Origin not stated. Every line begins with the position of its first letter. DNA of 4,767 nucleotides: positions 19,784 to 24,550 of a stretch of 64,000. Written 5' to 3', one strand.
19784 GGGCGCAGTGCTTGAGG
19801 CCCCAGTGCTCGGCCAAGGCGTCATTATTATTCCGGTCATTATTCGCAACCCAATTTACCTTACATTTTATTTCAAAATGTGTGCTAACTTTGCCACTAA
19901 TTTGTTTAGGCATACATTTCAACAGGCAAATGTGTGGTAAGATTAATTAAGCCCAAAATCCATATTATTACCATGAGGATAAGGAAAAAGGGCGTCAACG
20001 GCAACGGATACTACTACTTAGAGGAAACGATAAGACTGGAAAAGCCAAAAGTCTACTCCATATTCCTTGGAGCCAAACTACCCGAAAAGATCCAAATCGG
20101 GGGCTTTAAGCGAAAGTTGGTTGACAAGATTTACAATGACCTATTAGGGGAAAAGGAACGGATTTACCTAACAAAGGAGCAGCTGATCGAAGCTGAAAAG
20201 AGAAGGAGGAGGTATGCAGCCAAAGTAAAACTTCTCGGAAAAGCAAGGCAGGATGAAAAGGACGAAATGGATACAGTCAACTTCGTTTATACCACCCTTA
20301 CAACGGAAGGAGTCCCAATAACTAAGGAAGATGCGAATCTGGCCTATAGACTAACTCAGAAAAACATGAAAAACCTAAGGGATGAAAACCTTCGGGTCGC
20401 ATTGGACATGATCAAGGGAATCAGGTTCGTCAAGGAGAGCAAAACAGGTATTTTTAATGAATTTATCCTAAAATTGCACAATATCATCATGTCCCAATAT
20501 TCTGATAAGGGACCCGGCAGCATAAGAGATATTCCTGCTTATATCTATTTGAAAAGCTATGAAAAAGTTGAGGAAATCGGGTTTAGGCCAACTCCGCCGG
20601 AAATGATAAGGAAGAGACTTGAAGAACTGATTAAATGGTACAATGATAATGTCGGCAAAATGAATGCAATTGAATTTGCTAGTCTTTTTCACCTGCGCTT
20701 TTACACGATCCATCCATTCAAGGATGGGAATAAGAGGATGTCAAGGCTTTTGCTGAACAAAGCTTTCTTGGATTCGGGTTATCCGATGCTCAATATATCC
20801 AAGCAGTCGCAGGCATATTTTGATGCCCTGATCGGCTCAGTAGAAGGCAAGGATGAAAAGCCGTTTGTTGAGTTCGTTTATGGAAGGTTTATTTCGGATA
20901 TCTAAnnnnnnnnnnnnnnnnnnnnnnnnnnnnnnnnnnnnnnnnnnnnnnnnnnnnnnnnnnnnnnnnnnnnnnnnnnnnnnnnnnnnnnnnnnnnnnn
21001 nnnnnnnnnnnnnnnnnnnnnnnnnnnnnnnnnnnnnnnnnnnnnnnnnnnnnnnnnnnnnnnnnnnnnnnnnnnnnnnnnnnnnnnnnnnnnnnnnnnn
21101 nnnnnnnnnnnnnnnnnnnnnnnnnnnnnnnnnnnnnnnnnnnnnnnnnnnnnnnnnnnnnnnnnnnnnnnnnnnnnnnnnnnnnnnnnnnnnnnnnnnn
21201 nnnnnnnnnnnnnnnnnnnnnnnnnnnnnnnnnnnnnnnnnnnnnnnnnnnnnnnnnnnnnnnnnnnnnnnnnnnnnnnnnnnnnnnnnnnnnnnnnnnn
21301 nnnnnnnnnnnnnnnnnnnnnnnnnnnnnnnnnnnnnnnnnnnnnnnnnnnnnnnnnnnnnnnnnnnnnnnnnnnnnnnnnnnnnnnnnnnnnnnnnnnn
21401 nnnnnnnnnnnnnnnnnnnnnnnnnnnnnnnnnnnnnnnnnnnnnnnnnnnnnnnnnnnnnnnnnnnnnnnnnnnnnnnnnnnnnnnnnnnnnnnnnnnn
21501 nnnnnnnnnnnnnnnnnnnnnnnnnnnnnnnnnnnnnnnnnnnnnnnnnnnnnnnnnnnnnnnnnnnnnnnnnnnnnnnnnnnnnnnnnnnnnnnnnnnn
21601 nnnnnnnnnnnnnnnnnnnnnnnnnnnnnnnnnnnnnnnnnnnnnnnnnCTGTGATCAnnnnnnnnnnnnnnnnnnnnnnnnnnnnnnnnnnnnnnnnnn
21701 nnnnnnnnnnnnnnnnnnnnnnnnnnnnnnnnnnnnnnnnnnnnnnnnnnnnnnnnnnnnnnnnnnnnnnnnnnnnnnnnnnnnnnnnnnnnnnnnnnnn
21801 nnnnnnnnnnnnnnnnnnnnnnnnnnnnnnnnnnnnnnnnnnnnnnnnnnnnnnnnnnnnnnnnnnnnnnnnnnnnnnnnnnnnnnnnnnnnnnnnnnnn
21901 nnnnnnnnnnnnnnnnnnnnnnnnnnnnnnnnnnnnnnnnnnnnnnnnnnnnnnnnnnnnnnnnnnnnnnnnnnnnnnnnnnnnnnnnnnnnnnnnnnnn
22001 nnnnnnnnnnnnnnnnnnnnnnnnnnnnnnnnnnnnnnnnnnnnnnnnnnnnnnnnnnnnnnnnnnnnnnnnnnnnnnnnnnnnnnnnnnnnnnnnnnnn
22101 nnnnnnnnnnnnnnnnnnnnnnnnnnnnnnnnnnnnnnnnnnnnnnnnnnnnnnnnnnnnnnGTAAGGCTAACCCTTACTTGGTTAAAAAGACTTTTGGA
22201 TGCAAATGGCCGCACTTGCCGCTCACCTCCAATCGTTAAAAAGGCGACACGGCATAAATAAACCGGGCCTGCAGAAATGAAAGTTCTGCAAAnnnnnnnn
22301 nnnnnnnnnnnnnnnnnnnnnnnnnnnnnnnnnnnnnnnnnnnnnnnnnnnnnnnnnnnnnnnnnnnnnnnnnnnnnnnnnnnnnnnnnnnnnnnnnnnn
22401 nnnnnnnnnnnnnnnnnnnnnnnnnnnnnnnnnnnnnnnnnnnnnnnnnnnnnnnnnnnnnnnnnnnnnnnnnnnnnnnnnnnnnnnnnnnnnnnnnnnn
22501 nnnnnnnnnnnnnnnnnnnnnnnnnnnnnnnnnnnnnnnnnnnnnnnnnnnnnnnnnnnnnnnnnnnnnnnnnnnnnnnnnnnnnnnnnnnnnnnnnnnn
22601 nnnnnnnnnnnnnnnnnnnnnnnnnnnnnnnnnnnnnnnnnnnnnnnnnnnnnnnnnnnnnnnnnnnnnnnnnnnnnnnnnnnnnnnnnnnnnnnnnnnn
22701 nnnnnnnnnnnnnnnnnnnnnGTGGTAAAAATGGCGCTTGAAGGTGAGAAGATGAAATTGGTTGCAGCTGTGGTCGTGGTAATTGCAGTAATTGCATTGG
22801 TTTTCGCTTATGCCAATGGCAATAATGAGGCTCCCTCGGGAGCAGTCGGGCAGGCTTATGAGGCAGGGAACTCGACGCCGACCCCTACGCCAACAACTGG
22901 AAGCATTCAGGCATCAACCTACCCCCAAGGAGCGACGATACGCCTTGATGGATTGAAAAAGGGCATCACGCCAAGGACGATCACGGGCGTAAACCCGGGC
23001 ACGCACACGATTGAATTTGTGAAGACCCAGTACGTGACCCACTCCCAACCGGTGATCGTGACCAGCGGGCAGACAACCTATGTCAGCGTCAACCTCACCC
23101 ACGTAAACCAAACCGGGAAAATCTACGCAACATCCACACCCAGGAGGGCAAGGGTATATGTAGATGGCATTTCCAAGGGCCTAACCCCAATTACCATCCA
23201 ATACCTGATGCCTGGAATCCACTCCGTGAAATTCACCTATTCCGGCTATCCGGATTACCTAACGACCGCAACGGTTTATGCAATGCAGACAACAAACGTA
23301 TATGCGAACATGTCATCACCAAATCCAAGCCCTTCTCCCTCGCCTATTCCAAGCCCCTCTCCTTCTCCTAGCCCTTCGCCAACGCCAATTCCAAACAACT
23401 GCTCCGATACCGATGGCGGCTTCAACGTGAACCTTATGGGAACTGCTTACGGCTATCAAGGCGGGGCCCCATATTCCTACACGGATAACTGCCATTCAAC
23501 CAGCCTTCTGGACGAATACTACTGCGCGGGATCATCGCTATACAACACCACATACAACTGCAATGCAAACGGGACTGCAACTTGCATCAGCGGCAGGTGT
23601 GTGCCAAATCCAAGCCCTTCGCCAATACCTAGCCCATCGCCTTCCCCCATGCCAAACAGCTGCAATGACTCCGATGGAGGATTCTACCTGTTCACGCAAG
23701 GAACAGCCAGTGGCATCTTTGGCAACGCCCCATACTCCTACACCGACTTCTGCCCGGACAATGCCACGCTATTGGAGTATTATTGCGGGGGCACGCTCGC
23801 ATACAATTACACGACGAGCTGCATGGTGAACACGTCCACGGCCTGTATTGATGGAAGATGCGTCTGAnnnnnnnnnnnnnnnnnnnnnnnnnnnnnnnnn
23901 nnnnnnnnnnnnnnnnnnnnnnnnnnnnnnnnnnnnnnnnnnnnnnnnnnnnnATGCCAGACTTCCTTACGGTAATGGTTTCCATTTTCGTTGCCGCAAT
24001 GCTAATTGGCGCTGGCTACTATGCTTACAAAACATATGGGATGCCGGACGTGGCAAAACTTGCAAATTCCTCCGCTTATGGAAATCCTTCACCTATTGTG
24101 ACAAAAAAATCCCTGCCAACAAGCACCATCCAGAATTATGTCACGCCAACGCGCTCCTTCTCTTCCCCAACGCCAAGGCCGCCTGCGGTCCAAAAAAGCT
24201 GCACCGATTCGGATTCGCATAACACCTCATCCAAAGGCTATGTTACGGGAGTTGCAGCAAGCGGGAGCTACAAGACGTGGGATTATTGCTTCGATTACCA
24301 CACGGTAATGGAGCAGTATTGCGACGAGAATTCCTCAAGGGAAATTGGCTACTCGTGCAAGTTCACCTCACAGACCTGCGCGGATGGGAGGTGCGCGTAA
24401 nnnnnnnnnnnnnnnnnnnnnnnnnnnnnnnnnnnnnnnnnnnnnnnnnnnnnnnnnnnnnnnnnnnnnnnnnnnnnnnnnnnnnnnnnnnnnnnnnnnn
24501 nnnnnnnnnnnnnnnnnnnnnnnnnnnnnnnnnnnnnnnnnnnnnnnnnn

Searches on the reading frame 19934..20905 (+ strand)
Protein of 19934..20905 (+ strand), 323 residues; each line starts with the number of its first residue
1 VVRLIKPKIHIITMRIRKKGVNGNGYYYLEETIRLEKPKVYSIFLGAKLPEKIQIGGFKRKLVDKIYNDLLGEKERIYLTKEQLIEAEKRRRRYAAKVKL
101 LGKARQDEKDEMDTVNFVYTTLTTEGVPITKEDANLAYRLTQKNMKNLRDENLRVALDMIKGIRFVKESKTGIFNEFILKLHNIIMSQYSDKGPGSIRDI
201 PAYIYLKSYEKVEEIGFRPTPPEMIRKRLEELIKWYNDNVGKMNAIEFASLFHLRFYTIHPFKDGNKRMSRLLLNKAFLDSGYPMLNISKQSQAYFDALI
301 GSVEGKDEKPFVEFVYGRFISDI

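Call 9: search_protein_families(library=pfam, proteins=[window:19934-20905:+], max_evalue=0.001)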
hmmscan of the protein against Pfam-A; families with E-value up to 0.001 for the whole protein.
window:19934-20905:+ (323 aa): 1 family
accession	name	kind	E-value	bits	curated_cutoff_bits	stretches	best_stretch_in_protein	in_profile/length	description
PF02661.23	Fic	-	7.1e-19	68.9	24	1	176-276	5-91/93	Fic/DOC family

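Call 64: search_protein_families(library=padloc, proteins=[window:19934-20905:+], max_evalue=0.001)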
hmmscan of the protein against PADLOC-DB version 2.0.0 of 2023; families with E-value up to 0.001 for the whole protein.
window:19934-20905:+ (323 aa): 7 families
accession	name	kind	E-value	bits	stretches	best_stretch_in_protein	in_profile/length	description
PDLC03963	SoFic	-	5.2e-21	73.4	1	125-315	68-256/361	-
PDLC04837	PDC-S04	-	1.6e-17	61.6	1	166-314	78-219/234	-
PDLC04836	PDC-S04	-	9.6e-17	59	1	115-300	27-209/244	-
PDLC04839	PDC-S04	-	8e-12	43.3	1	216-305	91-189/205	-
PDLC04966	PDC-S24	-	1e-11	42.4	1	173-282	232-340/497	-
PDLC04840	PDC-S04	-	2.5e-09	35.2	1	176-299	77-196/227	-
PDLC04838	PDC-S04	-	7.1e-07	27.2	1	221-311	100-194/209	-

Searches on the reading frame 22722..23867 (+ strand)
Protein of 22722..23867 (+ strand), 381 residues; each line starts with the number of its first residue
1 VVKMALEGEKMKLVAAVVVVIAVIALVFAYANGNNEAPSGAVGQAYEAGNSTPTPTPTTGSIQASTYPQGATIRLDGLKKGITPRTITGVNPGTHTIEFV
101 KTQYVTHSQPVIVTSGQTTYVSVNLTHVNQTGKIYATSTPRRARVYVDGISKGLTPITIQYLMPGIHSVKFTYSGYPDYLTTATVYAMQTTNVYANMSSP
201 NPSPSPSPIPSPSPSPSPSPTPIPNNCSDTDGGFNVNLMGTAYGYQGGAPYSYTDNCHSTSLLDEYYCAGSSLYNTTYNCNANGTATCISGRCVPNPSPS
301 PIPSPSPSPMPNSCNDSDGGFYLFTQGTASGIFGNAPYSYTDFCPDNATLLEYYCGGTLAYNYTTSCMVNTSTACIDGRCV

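Call 9: search_protein_families(library=pfam, proteins=[window:22722-23867:+], max_evalue=0.001)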
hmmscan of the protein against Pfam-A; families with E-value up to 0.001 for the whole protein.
window:22722-23867:+ (381 aa): 1 family
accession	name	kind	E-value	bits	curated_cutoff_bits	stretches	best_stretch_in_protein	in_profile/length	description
PF08308.17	PEGA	-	1.1e-24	86.5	20.8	2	132-196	2-66/71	PEGA domain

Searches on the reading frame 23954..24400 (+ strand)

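Call 63: search_protein_families(library=pfam, proteins=[window:23954-24400:+], max_evalue=0.001)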
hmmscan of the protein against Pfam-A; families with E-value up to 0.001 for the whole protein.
window:23954-24400:+ (148 aa): 1 family
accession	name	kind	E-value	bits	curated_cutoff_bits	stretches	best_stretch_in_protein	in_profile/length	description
PF22852.1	SoxE_N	-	9.3e-05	22.6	27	1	4-30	7-33/48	Sulfocyanin, N-terminal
